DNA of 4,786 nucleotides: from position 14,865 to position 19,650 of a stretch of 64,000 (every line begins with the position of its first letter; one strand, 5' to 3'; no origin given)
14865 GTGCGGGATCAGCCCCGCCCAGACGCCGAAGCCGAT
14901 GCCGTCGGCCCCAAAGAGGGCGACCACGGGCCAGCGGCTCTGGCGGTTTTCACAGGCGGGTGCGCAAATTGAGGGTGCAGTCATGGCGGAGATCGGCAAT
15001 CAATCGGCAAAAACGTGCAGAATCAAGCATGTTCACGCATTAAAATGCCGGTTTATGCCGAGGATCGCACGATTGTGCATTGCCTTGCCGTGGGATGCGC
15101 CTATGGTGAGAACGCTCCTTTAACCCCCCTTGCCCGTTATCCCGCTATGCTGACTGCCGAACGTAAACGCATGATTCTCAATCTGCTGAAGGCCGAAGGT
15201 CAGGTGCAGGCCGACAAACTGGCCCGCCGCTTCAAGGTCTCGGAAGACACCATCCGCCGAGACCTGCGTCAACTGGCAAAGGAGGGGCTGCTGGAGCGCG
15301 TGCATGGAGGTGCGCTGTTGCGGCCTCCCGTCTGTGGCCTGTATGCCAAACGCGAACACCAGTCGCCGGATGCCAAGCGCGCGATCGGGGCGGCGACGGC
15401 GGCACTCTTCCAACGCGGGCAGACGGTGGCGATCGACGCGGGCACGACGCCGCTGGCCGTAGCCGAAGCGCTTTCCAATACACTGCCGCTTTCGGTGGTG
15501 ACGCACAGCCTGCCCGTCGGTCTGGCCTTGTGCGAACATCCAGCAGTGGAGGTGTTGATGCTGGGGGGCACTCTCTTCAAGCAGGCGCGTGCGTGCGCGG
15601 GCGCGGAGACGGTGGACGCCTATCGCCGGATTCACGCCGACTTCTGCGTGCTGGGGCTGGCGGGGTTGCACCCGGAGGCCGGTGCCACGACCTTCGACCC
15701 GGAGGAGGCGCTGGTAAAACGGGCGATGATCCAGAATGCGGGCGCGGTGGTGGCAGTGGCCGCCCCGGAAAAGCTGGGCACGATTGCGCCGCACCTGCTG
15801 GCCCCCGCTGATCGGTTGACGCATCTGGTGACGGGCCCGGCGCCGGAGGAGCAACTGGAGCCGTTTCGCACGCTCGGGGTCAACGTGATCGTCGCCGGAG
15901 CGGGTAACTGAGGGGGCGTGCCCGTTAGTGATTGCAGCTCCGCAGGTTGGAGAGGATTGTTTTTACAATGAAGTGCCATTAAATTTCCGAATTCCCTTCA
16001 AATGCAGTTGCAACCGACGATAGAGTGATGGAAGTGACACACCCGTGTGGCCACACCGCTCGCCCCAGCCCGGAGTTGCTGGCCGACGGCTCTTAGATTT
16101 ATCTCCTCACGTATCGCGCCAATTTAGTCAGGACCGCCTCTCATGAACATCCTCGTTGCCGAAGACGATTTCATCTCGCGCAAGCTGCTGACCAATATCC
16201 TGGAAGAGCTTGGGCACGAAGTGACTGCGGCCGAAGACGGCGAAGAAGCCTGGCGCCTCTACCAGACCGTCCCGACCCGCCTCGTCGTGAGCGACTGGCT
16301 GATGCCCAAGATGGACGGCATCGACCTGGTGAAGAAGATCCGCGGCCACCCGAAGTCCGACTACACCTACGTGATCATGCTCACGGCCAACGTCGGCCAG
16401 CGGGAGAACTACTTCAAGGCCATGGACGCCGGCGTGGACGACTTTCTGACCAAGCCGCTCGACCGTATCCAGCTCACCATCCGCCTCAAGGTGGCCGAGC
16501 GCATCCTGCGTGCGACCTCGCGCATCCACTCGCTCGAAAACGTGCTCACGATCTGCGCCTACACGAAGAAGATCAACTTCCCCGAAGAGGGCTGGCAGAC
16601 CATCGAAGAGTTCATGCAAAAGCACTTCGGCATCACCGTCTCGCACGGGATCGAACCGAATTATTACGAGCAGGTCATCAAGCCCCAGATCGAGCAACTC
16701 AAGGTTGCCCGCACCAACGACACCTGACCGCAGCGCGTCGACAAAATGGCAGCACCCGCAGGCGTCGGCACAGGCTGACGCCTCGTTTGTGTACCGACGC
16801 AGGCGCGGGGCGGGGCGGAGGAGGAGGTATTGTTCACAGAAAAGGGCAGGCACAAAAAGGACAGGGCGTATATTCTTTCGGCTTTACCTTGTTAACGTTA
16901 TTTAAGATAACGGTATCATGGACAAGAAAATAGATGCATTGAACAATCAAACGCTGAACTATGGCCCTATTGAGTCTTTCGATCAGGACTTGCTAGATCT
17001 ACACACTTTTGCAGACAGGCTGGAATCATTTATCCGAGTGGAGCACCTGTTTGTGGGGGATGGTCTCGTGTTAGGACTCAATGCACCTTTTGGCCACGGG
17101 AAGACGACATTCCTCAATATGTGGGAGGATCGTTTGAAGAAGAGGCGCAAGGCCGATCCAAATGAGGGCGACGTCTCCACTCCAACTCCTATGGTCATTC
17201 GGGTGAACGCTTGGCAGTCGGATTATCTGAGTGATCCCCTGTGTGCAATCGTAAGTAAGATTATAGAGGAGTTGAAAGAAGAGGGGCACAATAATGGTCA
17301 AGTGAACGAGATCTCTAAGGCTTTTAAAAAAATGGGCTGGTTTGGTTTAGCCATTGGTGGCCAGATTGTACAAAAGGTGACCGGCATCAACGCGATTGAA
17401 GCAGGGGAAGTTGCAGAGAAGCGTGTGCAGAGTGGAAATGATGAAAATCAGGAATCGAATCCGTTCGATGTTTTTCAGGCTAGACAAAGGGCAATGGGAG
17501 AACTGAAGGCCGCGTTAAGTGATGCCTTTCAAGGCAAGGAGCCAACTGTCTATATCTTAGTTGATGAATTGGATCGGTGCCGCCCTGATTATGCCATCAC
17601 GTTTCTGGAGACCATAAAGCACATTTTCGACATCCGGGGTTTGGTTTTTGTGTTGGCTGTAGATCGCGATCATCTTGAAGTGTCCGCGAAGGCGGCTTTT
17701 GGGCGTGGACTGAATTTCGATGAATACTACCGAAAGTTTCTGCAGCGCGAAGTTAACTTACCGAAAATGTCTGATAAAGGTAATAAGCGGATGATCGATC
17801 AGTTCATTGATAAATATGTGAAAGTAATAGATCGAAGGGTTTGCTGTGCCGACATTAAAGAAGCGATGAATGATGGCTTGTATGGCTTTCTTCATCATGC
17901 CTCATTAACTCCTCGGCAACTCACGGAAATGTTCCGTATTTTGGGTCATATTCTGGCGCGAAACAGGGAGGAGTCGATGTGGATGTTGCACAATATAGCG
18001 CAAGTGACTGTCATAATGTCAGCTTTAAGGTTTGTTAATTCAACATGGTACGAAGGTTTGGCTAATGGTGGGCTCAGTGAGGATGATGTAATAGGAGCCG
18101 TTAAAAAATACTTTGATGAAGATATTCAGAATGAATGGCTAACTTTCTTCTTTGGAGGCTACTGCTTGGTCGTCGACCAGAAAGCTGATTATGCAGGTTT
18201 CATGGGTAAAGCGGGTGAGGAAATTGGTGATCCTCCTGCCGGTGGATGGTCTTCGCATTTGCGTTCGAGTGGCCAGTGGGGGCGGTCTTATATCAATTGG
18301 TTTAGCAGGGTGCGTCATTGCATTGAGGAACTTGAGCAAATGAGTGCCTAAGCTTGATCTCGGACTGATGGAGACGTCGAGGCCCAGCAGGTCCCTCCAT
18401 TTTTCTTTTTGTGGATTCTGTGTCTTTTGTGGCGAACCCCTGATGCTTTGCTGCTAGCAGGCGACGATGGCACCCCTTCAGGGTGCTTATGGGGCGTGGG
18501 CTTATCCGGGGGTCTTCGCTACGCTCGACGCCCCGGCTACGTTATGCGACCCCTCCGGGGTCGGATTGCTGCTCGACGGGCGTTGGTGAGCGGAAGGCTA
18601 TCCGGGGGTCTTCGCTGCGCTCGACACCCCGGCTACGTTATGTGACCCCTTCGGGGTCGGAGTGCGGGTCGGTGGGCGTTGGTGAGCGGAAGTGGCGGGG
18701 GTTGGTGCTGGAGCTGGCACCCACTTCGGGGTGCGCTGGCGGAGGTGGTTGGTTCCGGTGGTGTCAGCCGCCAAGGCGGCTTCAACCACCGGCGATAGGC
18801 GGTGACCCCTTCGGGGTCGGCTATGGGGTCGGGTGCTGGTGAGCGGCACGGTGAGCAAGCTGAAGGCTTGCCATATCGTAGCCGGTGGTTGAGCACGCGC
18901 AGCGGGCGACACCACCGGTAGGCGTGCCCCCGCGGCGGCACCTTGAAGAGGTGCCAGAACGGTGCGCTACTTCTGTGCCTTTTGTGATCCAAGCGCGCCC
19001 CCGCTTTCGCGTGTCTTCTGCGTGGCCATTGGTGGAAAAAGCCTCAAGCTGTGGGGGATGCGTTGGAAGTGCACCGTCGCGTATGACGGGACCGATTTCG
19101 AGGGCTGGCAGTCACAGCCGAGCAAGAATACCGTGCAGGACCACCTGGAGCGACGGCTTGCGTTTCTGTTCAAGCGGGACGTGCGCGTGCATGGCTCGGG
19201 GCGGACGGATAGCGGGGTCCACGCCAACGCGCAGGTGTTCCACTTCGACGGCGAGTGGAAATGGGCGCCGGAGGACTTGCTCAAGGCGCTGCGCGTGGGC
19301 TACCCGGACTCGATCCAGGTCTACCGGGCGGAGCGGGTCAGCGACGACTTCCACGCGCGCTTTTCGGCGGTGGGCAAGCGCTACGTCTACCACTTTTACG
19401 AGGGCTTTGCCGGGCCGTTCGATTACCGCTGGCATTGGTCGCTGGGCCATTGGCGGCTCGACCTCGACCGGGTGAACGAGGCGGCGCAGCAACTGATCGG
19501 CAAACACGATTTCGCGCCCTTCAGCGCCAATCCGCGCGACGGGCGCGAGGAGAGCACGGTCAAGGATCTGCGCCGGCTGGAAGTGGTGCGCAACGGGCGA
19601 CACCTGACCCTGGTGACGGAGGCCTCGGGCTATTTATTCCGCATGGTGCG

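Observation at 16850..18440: Solitary KAP-family P-loop NTPase on an AT-rich islet: candidate single-gene conflict/defence element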

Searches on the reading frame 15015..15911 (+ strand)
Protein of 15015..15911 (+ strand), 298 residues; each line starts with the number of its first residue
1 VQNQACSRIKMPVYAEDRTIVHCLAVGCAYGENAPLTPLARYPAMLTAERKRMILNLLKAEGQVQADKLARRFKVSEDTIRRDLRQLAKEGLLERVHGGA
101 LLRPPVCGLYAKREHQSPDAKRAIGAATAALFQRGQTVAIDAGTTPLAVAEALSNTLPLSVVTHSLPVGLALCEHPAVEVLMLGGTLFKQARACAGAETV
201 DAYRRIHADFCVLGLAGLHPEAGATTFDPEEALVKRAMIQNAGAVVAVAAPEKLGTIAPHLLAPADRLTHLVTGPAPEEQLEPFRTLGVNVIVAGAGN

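Call 60: search_protein_families(library=pfam, proteins=[window:15015-15911:+], max_evalue=0.001)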
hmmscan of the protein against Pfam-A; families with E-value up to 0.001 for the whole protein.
window:15015-15911:+ (298 aa): 10 families
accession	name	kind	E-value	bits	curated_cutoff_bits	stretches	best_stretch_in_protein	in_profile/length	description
PF00455.28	DeoRC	-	2e-40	138.8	31.8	1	118-273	3-158/160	DeoR C terminal sensor domain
PF08220.18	HTH_DeoR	-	1.4e-16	60.4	21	1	50-101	1-52/57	DeoR-like helix-turn-helix domain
PF08279.18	HTH_11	-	2.4e-08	34.1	25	1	50-91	1-43/55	HTH domain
PF00392.27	GntR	-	3.4e-06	27.1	27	1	57-100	17-61/64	Bacterial regulatory proteins, gntR family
PF12840.13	HTH_20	-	7.2e-05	23.1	27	1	52-96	7-51/51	Helix-turn-helix domain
PF25213.1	HVO_A0261_N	-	7.3e-05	23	35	1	47-98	9-59/86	HVO_A0261 N-terminal domain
PF19187.6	HTH_PafC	-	0.0002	21.6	32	1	55-98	10-53/115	PafC helix-turn-helix domain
PF13412.12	HTH_24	-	0.00025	21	21.9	1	50-94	4-48/48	Winged helix-turn-helix DNA-binding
PF01047.28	MarR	-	0.00039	20.7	24.6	1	53-97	7-51/59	MarR family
PF02082.26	Rrf2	-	0.0004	21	30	1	54-98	14-58/132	Iron-dependent Transcriptional regulator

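Call 81: search_protein_families(library=padloc, proteins=[window:15015-15911:+], max_evalue=0.00001)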
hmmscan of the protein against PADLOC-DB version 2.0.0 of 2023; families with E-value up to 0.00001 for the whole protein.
window:15015-15911:+ (298 aa): 3 families
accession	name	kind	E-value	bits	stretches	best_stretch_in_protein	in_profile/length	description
PDLC01434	CasR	-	1.4e-07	29.6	1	48-97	127-175/191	"CAS-I,CAS-II,CAS-III,CAS-IV,CAS-V,CAS-VI; associated_signaling"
PDLC01457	WYL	-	7.4e-07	27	1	48-91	3-46/229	"CAS-I,CAS-II,CAS-III,CAS-IV,CAS-V,CAS-VI; associated_signaling"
PDLC01268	CasR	-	8.9e-07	27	1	49-97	124-170/179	"CAS-I,CAS-II,CAS-III,CAS-IV,CAS-V,CAS-VI; associated_signaling"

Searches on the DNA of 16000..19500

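Call 42: search_rna_families(source=window, start=16000, end=19500, threshold=evalue, max_evalue=1)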
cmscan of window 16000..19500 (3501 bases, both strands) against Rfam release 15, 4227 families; matches with E-value up to 1: 1.
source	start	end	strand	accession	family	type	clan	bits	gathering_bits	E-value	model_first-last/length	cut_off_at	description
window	18856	18885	-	RF01687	Acido-Lenti-1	Gene; sRNA;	-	20.4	37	0.16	1-46/46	no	Acido-Lenti-1 RNA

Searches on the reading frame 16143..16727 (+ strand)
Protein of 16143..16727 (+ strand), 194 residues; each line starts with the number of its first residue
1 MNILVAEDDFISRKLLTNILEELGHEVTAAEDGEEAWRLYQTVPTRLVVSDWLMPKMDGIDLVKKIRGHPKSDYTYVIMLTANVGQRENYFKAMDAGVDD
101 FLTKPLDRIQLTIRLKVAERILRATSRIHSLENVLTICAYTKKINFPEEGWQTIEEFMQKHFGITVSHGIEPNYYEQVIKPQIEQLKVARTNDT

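Call 4: search_protein_families(library=pfam, proteins=[window:16143-16727:+], max_evalue=0.01)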
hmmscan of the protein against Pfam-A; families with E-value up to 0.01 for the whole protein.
window:16143-16727:+ (194 aa): 1 family
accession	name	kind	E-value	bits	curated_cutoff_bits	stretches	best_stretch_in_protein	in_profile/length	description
PF00072.30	Response_reg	-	6.6e-26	91.1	30.2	1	3-115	1-110/111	Response regulator receiver domain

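Call 13: find_related_loci(query=window:16143-16727:+, collection=metagenome_contigs, flank=6000)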
Query window:16143-16727:+ (194 aa) in metagenome_contigs; peptide patterns used: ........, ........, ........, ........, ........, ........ (x = any residue, [..] = any of these).
599 stretches matched a pattern (row limit reached: there are more); 524 encode a relative of the query (tblastn E <= 1e-3); the best 80 are kept; 80 distinct loci.
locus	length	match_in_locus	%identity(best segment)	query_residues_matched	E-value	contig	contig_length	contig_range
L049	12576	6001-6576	78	1-192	1e-108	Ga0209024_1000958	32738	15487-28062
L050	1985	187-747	73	1-187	9e-103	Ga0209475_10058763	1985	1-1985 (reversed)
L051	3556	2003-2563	73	1-187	7e-99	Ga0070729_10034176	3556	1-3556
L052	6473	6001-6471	76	1-157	9e-83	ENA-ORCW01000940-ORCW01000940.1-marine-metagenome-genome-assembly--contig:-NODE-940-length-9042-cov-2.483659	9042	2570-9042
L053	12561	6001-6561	57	1-187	1e-70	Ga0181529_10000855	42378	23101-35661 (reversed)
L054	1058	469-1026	58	1-186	5e-75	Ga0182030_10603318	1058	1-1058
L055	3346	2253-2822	49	1-190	6e-63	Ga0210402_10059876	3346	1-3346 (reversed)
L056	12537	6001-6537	53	1-179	3e-60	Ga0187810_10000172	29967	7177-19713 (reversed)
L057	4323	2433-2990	50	1-187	2e-60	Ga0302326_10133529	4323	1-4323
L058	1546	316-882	47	1-189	9e-62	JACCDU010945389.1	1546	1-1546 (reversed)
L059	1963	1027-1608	46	1-194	9e-61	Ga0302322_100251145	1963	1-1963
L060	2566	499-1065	47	1-189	7e-60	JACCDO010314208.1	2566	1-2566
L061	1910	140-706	47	1-189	6e-61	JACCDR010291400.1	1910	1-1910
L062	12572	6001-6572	71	1-191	1e-76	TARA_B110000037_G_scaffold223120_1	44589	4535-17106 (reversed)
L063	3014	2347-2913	47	1-189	3e-59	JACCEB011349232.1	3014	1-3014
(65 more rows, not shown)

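Call 15: find_encoding_contigs(protein=window:16143-16727:+, flank=6000, max_places=10)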
Protein window:16143-16727:+ (194 aa): 6 contigs read that carry it; 5 places shown.
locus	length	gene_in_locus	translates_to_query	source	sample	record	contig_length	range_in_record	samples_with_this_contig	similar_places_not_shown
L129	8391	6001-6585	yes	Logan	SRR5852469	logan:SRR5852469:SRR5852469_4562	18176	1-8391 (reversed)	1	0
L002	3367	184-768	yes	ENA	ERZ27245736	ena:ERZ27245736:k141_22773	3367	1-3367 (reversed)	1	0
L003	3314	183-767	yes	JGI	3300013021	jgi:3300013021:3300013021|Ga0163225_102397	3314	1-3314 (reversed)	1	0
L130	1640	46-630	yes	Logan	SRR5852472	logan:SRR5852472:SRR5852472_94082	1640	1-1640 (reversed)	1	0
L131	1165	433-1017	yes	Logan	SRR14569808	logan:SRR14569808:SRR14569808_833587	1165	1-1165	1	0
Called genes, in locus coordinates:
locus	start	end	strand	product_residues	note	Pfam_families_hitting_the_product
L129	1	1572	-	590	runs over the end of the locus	PF13469:Sulfotransfer_3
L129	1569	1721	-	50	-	-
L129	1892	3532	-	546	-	PF12708:Pect-lyase_RHGA_epim, PF00295:Glyco_hydro_28, PF05048:NosD (faint), PF13229:Beta_helix (weak)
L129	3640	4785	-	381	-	PF07690:MFS_1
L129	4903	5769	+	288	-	PF00392:GntR (weak), PF08220:HTH_DeoR, PF08279:HTH_11, PF00455:DeoRC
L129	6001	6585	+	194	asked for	PF00072:Response_reg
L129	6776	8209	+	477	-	PF07693:KAP_NTPase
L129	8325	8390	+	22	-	?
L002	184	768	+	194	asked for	PF00072:Response_reg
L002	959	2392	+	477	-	PF07693:KAP_NTPase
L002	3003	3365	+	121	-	?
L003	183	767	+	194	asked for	PF00072:Response_reg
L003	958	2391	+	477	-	PF07693:KAP_NTPase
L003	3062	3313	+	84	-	?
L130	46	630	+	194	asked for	PF00072:Response_reg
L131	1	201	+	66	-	?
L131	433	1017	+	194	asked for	PF00072:Response_reg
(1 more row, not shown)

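Call 81: search_protein_families(library=padloc, proteins=[window:16143-16727:+], max_evalue=0.00001)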
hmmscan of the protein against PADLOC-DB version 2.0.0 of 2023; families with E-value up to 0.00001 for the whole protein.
window:16143-16727:+ (194 aa): 0 families
